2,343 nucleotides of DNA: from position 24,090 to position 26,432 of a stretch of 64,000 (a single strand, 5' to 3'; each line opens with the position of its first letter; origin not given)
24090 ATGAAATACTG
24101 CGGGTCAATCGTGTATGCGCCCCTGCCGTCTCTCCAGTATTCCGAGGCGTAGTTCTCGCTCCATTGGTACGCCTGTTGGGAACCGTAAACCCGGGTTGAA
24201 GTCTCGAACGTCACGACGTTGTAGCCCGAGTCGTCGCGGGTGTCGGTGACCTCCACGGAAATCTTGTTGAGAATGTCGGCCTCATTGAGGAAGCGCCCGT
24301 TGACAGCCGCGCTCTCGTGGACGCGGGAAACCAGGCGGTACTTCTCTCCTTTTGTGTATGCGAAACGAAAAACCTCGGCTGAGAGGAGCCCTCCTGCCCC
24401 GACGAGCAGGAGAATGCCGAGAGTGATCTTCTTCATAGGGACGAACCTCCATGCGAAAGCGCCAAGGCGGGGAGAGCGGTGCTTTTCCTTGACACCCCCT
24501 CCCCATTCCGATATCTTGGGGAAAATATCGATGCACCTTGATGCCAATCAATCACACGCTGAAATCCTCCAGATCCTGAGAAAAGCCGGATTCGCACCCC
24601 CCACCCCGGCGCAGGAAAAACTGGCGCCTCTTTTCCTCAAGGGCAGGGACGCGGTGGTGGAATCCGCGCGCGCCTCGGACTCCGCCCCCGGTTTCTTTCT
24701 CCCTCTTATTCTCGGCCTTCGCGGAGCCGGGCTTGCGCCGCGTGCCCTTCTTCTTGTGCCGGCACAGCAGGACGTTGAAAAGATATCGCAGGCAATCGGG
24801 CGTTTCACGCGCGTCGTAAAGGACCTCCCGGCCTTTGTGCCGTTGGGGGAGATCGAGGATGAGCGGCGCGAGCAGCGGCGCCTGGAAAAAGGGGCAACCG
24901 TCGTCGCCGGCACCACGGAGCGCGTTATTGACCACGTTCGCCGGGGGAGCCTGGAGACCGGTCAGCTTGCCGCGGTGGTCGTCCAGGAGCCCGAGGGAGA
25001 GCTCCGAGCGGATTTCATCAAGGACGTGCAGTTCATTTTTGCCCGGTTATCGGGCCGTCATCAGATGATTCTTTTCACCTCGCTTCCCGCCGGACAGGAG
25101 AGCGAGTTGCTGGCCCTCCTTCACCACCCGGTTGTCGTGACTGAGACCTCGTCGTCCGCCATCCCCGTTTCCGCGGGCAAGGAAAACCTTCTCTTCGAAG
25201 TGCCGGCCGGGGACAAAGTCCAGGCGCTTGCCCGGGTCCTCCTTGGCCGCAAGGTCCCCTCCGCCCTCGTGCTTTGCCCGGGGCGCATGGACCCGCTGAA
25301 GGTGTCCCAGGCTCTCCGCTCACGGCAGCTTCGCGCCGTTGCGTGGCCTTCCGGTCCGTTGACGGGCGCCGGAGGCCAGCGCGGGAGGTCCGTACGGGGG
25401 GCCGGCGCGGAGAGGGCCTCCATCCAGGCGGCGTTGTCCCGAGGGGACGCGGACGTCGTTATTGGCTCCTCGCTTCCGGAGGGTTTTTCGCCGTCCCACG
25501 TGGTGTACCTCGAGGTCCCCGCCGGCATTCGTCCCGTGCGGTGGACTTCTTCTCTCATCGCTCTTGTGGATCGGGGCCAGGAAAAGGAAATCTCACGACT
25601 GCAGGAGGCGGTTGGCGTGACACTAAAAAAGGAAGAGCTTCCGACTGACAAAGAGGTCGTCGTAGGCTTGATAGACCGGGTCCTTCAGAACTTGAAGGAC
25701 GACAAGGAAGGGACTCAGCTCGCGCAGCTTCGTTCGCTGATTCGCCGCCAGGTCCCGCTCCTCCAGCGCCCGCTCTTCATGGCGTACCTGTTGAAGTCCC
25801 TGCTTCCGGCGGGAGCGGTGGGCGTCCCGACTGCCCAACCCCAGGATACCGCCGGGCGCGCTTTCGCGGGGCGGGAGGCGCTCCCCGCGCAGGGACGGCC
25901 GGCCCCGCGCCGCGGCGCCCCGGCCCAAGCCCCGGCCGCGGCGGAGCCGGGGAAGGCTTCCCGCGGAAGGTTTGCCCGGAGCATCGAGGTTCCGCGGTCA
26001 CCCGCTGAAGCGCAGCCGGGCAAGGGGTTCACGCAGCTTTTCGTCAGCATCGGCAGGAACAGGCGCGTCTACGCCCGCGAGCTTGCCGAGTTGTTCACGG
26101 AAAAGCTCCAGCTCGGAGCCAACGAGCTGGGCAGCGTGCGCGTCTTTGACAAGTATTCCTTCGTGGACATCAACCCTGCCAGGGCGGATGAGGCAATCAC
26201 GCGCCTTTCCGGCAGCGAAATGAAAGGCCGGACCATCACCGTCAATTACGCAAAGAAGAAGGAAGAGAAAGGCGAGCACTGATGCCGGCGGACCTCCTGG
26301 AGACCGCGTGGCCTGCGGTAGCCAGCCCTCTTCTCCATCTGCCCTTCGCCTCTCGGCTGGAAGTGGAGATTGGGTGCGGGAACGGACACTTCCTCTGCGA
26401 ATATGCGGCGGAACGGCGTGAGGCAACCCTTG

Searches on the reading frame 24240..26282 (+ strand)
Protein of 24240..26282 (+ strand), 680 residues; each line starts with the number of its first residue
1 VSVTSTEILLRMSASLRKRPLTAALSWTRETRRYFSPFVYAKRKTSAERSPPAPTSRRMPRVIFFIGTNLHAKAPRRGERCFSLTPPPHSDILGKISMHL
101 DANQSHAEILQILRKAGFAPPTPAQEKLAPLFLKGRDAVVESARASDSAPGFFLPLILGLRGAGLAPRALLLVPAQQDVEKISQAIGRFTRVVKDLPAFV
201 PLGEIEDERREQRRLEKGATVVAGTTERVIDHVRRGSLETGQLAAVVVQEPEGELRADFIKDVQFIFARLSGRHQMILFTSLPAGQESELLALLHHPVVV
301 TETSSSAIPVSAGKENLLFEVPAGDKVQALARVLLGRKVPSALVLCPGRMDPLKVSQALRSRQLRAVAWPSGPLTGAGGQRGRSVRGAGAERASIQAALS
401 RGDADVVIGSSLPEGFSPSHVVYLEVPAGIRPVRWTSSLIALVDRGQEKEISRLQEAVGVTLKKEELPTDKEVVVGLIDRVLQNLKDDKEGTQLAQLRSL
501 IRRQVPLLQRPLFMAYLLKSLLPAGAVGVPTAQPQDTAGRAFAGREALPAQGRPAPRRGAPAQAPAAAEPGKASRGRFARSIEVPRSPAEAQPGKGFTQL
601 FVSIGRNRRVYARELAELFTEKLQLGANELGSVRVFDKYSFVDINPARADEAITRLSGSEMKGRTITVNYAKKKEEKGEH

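Call 46: search_protein_families(library=pfam, proteins=[window:24240-26282:+], max_evalue=0.00001)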
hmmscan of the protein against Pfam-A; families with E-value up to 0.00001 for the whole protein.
window:24240-26282:+ (680 aa): 2 families
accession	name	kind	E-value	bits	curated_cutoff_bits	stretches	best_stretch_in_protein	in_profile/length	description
PF03880.21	DbpA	-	7e-15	55.3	25.6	1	600-668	2-70/72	DbpA RNA binding domain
PF00270.35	DEAD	-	7.7e-08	32.7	26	1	122-280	1-157/167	DEAD/DEAH box helicase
